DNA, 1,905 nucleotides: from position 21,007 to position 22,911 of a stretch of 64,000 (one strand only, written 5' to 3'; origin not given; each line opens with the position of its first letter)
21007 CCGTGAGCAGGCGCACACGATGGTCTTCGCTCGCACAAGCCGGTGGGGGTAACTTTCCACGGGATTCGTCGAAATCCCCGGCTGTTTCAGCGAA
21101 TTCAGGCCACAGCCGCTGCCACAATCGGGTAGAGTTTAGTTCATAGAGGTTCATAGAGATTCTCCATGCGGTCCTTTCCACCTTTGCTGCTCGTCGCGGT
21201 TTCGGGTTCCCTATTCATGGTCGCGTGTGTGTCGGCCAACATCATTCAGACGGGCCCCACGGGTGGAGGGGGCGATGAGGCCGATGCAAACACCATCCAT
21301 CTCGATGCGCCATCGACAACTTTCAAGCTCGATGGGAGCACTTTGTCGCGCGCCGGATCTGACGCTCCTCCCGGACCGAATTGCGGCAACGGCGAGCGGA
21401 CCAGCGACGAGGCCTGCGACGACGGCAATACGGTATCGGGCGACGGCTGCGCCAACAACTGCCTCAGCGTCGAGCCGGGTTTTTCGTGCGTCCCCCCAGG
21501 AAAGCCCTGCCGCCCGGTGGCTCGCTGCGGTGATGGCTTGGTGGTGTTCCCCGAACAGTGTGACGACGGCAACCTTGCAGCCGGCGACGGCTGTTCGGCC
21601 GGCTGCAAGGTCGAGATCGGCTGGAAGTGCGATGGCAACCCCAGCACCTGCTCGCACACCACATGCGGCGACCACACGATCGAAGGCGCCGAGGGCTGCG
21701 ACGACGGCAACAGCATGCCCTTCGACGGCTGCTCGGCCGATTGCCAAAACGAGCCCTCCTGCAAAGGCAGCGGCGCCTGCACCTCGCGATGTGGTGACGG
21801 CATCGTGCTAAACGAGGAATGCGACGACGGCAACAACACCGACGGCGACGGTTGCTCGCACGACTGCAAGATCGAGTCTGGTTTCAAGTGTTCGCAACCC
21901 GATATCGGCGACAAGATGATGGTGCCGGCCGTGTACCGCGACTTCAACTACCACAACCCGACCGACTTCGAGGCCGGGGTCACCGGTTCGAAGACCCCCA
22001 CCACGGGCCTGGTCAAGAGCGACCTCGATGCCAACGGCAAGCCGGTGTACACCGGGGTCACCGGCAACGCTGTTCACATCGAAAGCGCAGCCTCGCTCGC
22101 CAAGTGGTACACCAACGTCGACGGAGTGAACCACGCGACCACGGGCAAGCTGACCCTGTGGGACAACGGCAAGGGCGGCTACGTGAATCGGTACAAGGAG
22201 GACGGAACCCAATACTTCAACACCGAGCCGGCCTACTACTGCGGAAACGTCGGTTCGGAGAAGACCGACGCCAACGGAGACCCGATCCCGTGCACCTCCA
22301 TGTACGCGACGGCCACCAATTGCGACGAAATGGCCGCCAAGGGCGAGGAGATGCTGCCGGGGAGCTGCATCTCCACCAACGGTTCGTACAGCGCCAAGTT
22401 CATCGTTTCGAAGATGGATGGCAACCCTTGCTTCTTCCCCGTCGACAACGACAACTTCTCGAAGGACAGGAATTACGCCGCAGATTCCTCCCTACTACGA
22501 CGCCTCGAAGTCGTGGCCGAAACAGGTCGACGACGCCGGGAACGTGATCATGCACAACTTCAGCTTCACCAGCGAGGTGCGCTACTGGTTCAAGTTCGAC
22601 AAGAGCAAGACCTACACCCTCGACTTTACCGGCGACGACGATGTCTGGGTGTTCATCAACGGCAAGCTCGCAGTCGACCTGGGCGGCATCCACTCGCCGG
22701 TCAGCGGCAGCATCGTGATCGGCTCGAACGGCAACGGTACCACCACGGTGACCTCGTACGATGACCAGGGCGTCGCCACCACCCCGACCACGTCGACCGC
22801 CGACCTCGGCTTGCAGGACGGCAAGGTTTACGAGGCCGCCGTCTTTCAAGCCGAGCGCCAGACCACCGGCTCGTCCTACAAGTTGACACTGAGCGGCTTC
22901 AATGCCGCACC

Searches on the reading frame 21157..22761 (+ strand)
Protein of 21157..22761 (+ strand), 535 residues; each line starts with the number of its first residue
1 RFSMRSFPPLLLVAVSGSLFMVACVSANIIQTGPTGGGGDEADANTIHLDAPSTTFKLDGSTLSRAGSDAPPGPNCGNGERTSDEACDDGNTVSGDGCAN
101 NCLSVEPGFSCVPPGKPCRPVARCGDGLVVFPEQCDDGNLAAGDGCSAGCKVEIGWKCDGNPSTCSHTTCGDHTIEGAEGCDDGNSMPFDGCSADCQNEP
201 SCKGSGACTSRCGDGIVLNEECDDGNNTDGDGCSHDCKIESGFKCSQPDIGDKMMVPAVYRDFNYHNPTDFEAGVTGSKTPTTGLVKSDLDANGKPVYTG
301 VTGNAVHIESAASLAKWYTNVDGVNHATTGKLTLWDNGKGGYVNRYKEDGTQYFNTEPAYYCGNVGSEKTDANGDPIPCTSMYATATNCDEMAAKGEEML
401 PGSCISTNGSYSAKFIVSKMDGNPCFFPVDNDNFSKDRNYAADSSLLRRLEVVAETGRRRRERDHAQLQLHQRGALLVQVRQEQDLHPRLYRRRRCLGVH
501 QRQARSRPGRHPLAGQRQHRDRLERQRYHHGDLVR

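Call 66: search_protein_families(library=pfam, proteins=[window:21157-22761:+], max_evalue=0.00001)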
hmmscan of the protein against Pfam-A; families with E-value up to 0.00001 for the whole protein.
window:21157-22761:+ (535 aa): 1 family
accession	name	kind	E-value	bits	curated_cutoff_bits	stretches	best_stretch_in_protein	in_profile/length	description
PF13948.11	DUF4215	-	1.5e-29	102.4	27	3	154-197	6-47/47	Domain of unknown function (DUF4215)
